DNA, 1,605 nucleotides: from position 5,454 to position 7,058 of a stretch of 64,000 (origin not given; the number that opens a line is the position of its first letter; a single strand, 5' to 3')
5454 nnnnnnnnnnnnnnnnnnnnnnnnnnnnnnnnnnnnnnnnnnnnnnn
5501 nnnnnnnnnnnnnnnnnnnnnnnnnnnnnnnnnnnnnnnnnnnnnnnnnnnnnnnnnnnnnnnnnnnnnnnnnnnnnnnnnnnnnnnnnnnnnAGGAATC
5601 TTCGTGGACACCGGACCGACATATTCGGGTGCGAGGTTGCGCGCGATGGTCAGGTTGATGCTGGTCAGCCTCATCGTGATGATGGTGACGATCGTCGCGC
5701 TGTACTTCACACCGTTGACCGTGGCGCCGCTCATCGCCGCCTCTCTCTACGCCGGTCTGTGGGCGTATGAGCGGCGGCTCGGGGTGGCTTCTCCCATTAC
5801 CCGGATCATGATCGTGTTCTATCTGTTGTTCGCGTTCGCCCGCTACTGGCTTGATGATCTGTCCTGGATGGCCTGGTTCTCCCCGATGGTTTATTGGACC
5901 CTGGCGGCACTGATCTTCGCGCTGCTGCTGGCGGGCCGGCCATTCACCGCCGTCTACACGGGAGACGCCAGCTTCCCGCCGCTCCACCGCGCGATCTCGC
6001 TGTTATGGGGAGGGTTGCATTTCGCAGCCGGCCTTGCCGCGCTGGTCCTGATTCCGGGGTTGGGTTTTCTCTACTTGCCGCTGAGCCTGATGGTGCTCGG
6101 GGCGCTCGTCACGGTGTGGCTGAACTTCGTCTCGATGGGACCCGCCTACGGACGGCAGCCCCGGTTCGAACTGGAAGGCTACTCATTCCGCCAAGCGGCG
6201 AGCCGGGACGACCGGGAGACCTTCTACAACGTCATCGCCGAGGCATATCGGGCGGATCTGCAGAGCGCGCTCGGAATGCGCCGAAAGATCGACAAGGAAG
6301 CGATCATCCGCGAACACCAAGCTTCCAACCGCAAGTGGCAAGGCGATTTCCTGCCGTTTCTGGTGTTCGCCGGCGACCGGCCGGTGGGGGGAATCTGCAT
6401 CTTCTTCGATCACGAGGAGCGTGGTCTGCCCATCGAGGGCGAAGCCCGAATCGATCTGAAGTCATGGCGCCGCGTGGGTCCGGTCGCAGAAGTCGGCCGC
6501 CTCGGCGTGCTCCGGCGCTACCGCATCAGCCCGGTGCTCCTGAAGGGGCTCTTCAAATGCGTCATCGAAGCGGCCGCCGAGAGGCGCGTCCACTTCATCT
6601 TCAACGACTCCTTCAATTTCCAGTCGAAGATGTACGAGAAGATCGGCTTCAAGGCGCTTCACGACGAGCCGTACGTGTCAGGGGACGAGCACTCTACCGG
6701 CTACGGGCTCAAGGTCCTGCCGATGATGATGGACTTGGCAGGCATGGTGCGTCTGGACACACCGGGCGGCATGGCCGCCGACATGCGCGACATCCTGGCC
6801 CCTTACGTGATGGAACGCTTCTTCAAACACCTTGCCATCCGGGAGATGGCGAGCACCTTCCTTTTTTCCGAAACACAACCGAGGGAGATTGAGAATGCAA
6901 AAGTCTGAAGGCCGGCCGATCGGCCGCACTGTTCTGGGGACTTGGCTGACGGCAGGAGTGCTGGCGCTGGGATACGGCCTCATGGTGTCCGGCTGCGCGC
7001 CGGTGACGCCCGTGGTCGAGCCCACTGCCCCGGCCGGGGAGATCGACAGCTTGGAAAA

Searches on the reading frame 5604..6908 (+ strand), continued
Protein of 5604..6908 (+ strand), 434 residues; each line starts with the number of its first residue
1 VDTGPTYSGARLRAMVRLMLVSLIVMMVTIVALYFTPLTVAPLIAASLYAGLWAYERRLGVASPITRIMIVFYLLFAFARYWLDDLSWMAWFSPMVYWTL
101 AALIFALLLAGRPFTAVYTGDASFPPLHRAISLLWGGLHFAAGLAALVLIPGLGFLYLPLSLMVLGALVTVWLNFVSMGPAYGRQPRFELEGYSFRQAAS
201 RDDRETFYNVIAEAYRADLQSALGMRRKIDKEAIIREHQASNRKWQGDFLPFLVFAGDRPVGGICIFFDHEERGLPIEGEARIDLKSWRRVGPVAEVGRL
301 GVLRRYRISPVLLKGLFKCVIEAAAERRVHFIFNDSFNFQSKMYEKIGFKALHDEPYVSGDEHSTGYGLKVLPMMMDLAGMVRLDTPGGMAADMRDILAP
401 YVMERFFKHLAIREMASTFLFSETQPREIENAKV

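Call 63: search_protein_families(library=pfam, proteins=[L002:3783-4433:+, L001:3565-4224:+, L002:2624-3415:+, L002:20434-21132:+, L001:3145-3534:+], max_evalue=1)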
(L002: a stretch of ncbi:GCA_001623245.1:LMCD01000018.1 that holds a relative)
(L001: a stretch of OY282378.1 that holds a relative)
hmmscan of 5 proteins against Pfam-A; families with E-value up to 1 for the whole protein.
L002:3783-4433:+ (216 aa): 1 family
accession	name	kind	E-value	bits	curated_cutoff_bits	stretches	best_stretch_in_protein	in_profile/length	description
PF13561.12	adh_short_C2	-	0.0058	16.7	27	1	70-193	93-216/236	Enoyl-(Acyl carrier protein) reductase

L001:3565-4224:+ (219 aa): 1 family
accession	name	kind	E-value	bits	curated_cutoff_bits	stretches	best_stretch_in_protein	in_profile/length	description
PF18024.7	HTH_50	-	0.11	12.7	27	1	116-132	29-45/50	Helix-turn-helix domain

L002:2624-3415:+ (263 aa): 4 families
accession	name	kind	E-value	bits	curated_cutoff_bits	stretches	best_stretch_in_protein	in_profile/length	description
PF07977.19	FabA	-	6.1e-07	29.6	23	1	155-227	14-101/138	FabA-like domain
PF22818.2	ApeI-like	-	0.0013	19.4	28.5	1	160-238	11-89/119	ApeI dehydratase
PF21089.3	PKS_DH_N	-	0.078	13.4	27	1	184-246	37-101/103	Polyketide synthase dehydratase domain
PF22984.1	RM6_Med14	-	0.25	11.9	27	1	94-135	25-66/69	Mediator of RNA polymerase II transcription subunit 14, RM6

L002:20434-21132:+ (232 aa): 2 families
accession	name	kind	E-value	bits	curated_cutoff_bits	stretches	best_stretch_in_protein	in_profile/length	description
PF01648.25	ACPS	-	3.7e-05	24.2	25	1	129-191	2-79/111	4'-phosphopantetheinyl transferase superfamily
PF22624.1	AASDHPPT_N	-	8.2e-05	23.2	27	1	38-108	12-82/100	4'-phosphopantetheinyl transferase, N-terminal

L001:3145-3534:+ (129 aa): 1 family
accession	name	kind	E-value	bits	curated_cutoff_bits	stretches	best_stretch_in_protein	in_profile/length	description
PF00550.31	PP-binding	-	4.7e-07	30.4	20.8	1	26-90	9-66/67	Phosphopantetheine attachment site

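Call 69: find_encoding_contigs(protein=P0088, flank=10000, max_places=2)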
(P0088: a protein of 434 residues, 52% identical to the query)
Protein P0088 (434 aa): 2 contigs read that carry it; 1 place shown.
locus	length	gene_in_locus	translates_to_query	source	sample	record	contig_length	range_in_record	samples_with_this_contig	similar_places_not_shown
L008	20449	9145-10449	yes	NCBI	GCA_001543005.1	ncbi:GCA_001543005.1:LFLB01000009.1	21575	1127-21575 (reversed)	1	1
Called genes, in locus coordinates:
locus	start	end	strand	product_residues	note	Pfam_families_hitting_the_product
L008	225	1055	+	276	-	PF07977:FabA, PF22818:ApeI-like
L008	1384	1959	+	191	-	-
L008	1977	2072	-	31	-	-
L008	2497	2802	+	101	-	PF00550:PP-binding (weak)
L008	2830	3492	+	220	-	-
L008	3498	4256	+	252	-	PF00106:adh_short, PF08659:KR, PF01370:Epimerase (weak), PF13561:adh_short_C2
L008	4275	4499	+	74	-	PF00109:ketoacyl-synt (weak)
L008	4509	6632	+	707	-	PF00109:ketoacyl-synt, PF00108:Thiolase_N (faint), PF02801:Ketoacyl-synt_C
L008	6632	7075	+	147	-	PF13279:4HBT_2, PF03061:4HBT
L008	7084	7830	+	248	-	PF00106:adh_short, PF08659:KR, PF13561:adh_short_C2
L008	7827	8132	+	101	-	PF00550:PP-binding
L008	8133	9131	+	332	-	PF01571:GCV_T, PF08669:GCV_T_C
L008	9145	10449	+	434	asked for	-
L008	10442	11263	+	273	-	-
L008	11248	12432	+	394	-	PF00109:ketoacyl-synt, PF13723:Ketoacyl-synt_2 (weak), PF02801:Ketoacyl-synt_C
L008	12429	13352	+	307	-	PF00698:Acyl_transf_1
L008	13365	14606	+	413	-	PF00109:ketoacyl-synt, PF00108:Thiolase_N (weak), PF02801:Ketoacyl-synt_C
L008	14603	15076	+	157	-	PF07977:FabA, PF22818:ApeI-like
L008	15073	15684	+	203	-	-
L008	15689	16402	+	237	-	PF00005:ABC_tran, PF02463:SMC_N (faint), PF13304:AAA_21 (faint)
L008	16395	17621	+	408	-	PF12704:MacB_PCD, PF02687:FtsX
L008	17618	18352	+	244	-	PF17131:TP_0789-like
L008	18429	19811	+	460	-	-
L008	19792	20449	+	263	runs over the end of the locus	PF22624:AASDHPPT_N (weak)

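Call 78: search_protein_representatives(alignment_id=A2)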
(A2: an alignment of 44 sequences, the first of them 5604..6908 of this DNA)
Query: 44 sequences, 434 profile positions. Proteins with E-value up to 0.001 (for the whole library): 166; up to 1e-10: 106; up to 1e-30: 56. The best 150 are listed.
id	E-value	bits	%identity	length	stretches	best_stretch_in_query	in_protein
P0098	3.0e-195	665.6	-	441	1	4-423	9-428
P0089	1.2e-193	660.4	-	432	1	3-427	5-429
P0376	4.4e-156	536.5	-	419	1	11-419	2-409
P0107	1.1e-110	387.0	-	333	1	178-433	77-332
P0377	2.3e-109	382.6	-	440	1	7-421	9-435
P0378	1.9e-108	379.6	-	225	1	210-431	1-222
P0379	7.0e-96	338.2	-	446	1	15-426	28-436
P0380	4.4e-81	289.4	-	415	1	20-411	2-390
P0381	2.6e-79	283.6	-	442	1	18-418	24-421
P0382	3.5e-77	276.5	-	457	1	11-420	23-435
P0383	5.0e-77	276.0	-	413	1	20-426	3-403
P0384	1.0e-75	271.7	-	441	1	27-427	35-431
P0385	3.3e-75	270.1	-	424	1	19-427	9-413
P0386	1.1e-71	258.4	-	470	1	9-422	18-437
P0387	1.9e-70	254.3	-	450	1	11-422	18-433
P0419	2.6e-40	155.0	-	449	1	13-424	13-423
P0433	5.6e-26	107.8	-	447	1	13-421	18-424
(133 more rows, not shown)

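Call 79: find_encoding_contigs(protein=P0381, flank=10000, max_places=2)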
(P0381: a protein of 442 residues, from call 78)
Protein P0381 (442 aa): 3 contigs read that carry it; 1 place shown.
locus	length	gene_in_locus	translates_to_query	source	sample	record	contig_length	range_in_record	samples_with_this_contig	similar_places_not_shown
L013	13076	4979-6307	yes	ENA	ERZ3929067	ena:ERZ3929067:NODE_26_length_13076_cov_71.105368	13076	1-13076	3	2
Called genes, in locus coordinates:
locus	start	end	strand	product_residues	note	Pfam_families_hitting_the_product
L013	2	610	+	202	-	?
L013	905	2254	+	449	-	PF00501:AMP-binding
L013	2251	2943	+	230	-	PF13489:Methyltransf_23, PF01209:Ubie_methyltran, PF05175:MTS (weak), PF13847:Methyltransf_31, PF08241:Methyltransf_11, PF08242:Methyltransf_12, PF13649:Methyltransf_25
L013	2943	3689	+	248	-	PF00106:adh_short, PF08659:KR, PF13561:adh_short_C2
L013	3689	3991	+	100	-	PF00550:PP-binding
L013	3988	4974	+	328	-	PF01571:GCV_T, PF08669:GCV_T_C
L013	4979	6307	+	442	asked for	PF21926:FeeM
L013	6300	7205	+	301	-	PF00685:Sulfotransfer_1, PF13469:Sulfotransfer_3 (faint)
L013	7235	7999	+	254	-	-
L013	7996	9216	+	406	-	PF00109:ketoacyl-synt, PF08545:ACP_syn_III (faint), PF02801:Ketoacyl-synt_C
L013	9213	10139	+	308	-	PF00698:Acyl_transf_1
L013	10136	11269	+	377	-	PF00109:ketoacyl-synt, PF02801:Ketoacyl-synt_C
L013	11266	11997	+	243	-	PF00109:ketoacyl-synt (weak)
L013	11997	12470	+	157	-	PF13279:4HBT_2, PF03061:4HBT (weak)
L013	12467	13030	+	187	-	PF00109:ketoacyl-synt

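Call 80: find_encoding_contigs(protein=P0379, flank=10000, max_places=2)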
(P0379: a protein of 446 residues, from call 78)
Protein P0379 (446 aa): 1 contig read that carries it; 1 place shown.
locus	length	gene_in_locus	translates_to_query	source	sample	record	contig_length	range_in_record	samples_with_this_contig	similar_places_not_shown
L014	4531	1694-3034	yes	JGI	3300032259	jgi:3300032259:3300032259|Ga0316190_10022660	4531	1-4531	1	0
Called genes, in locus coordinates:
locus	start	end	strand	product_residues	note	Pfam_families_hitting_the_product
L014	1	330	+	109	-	?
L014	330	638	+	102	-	PF00550:PP-binding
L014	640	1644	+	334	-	PF01571:GCV_T, PF08669:GCV_T_C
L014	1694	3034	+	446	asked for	PF21926:FeeM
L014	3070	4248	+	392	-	PF00109:ketoacyl-synt, PF02801:Ketoacyl-synt_C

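Call 81: find_encoding_contigs(protein=P0419, flank=10000, max_places=2)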
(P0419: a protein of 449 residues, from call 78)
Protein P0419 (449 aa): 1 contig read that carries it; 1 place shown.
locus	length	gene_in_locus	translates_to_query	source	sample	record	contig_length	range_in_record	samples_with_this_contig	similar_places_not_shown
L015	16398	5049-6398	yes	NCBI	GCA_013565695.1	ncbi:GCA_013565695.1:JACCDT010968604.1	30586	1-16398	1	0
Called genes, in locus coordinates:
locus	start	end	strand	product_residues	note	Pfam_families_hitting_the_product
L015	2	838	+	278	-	?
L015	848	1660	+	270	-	-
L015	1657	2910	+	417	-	PF00501:AMP-binding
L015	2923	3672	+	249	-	PF00106:adh_short, PF08659:KR, PF13561:adh_short_C2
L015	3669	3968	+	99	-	PF00550:PP-binding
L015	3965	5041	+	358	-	PF01571:GCV_T, PF08669:GCV_T_C (faint)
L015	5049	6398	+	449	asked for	PF21926:FeeM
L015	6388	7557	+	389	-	PF00109:ketoacyl-synt, PF13723:Ketoacyl-synt_2 (weak), PF02801:Ketoacyl-synt_C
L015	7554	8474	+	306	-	PF00698:Acyl_transf_1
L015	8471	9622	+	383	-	PF00109:ketoacyl-synt, PF08545:ACP_syn_III (weak), PF02801:Ketoacyl-synt_C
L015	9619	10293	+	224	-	PF00109:ketoacyl-synt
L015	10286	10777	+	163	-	PF13279:4HBT_2, PF03061:4HBT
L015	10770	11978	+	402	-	PF00109:ketoacyl-synt, PF00108:Thiolase_N (faint), PF02801:Ketoacyl-synt_C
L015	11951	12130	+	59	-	-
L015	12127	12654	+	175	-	PF22817:ApeP-like (weak), PF07977:FabA, PF22818:ApeI-like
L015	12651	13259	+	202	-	PF01583:APS_kinase, PF13671:AAA_33 (weak)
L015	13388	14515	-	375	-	PF01546:Peptidase_M20, PF07687:M20_dimer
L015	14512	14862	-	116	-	PF03960:ArsC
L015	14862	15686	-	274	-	PF14805:THDPS_N_2, PF25084:LbH_EIF2B (faint), PF00132:Hexapep, PF14602:Hexapep_2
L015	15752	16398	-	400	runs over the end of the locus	PF00155:Aminotran_1_2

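Call 83: find_encoding_contigs(protein=P0433, flank=10000, max_places=2)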
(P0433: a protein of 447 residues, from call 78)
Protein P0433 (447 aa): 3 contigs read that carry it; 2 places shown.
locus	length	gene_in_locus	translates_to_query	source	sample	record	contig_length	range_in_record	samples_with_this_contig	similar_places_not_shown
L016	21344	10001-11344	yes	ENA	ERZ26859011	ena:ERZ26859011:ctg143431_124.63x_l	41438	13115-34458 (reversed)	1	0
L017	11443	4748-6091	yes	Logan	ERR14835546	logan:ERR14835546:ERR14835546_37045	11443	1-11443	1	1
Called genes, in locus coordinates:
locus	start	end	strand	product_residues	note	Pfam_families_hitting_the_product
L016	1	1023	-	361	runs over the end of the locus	PF00005:ABC_tran, PF13304:AAA_21 (faint), PF08402:TOBE_2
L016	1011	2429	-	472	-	PF01232:Mannitol_dh, PF08125:Mannitol_dh_C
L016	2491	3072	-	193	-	-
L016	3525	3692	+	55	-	-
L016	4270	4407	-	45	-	-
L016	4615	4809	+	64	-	-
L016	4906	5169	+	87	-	-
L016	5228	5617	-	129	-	-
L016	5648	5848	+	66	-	-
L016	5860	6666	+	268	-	PF00685:Sulfotransfer_1 (weak), PF13469:Sulfotransfer_3 (weak)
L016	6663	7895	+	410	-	PF00501:AMP-binding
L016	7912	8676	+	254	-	PF00106:adh_short, PF08659:KR, PF13561:adh_short_C2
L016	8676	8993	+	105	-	PF00550:PP-binding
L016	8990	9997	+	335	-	PF01571:GCV_T, PF08669:GCV_T_C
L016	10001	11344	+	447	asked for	-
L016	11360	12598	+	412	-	PF00109:ketoacyl-synt, PF08545:ACP_syn_III (faint), PF02801:Ketoacyl-synt_C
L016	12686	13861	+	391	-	PF00109:ketoacyl-synt, PF02801:Ketoacyl-synt_C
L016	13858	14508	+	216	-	-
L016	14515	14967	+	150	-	PF13279:4HBT_2, PF03061:4HBT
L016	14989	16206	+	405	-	PF00109:ketoacyl-synt, PF02801:Ketoacyl-synt_C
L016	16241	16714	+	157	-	PF22817:ApeP-like, PF07977:FabA, PF22818:ApeI-like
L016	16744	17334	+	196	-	PF13428:TPR_14 (faint)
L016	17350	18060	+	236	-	PF00005:ABC_tran, PF13304:AAA_21 (weak)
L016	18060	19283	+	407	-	PF12704:MacB_PCD, PF02687:FtsX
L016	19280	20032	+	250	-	PF17131:TP_0789-like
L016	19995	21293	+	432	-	-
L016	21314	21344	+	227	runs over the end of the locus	-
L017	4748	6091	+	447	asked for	-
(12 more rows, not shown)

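Call 89: search_protein_families(library=pfam, proteins=[L016:10001-11344:+, L015:5049-6398:+, L013:7235-7999:+, L015:848-1660:+], max_evalue=5)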
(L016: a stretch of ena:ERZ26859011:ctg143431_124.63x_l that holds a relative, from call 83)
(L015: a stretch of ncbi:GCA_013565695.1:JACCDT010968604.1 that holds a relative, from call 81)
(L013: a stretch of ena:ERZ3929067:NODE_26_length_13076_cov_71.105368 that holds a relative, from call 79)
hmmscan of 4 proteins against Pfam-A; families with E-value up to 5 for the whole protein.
L016:10001-11344:+ (447 aa): 4 families
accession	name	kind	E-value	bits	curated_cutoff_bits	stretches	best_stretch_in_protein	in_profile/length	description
PF00583.31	Acetyltransf_1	-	0.001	19.7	20.7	1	242-354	21-116/116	Acetyltransferase (GNAT) family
PF21926.2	FeeM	-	0.0018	18.5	27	1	251-376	31-157/158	N-acyl amino acid synthase FeeM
PF13508.13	Acetyltransf_7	-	0.002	18.9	27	1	253-355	2-83/84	Acetyltransferase (GNAT) domain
PF13673.13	Acetyltransf_10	-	0.23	11.9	23.6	0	303-361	55-111/128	Acetyltransferase (GNAT) domain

L015:5049-6398:+ (449 aa): 7 families
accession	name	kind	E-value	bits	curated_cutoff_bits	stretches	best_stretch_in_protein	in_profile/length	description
PF21926.2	FeeM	-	4.9e-10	39.8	27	1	242-373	26-156/158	N-acyl amino acid synthase FeeM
PF00583.31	Acetyltransf_1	-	3.1e-05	24.7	20.7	1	242-352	22-116/116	Acetyltransferase (GNAT) family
PF13444.12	Acetyltransf_5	-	0.00012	23.1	22.4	1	210-316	3-98/102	Acetyltransferase (GNAT) domain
PF13673.13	Acetyltransf_10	-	0.0032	17.9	23.6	1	251-374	32-126/128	Acetyltransferase (GNAT) domain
PF13508.13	Acetyltransf_7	-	0.027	15.3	27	1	249-352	2-82/84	Acetyltransferase (GNAT) domain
PF15312.11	JSRP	-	0.18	12.2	25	1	84-118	7-41/63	Junctional sarcoplasmic reticulum protein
PF00335.26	Tetraspanin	-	0.31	11.1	32.1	1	21-112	9-97/225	Tetraspanin family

L013:7235-7999:+ (254 aa): 6 families
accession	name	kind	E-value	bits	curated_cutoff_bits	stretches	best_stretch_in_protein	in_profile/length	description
PF13432.12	TPR_16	-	0.00026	21.8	32.7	1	206-242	28-64/65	Tetratricopeptide repeat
PF13428.12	TPR_14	-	0.0017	19.3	23.5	1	211-241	3-33/44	Tetratricopeptide repeat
PF07719.23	TPR_2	-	0.0032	17.9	27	1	210-240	2-32/34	Tetratricopeptide repeat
PF14559.12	TPR_19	-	0.033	15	25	1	208-241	24-57/68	Tetratricopeptide repeat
PF13181.12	TPR_8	-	0.036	14.7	25.7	1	210-240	2-32/34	Tetratricopeptide repeat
PF13424.12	TPR_12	-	0.073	13.7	30.1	1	211-240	47-76/77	Tetratricopeptide repeat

L015:848-1660:+ (270 aa): 2 families
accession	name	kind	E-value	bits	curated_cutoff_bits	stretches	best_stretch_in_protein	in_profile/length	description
PF00685.33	Sulfotransfer_1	-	6.8e-05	22.8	22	1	182-214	145-177/255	Sulfotransferase domain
PF13469.12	Sulfotransfer_3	-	0.024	15.3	27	1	176-215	171-209/216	Sulfotransferase family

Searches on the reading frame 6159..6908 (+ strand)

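Call 89: search_protein_families(library=pfam, proteins=[window:6159-6908:+], max_evalue=5)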
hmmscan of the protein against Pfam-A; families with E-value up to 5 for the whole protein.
window:6159-6908:+ (249 aa): 4 families
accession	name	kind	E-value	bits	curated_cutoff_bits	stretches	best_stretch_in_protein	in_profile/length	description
PF21926.2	FeeM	-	0.00018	21.8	27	1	67-170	37-142/158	N-acyl amino acid synthase FeeM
PF13673.13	Acetyltransf_10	-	0.025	15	23.6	1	131-175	72-118/128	Acetyltransferase (GNAT) domain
PF00583.31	Acetyltransf_1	-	0.042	14.6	20.7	1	55-164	22-116/116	Acetyltransferase (GNAT) family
PF13480.13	Acetyltransf_6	-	0.11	13.1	22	1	4-85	16-93/143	Acetyltransferase (GNAT) domain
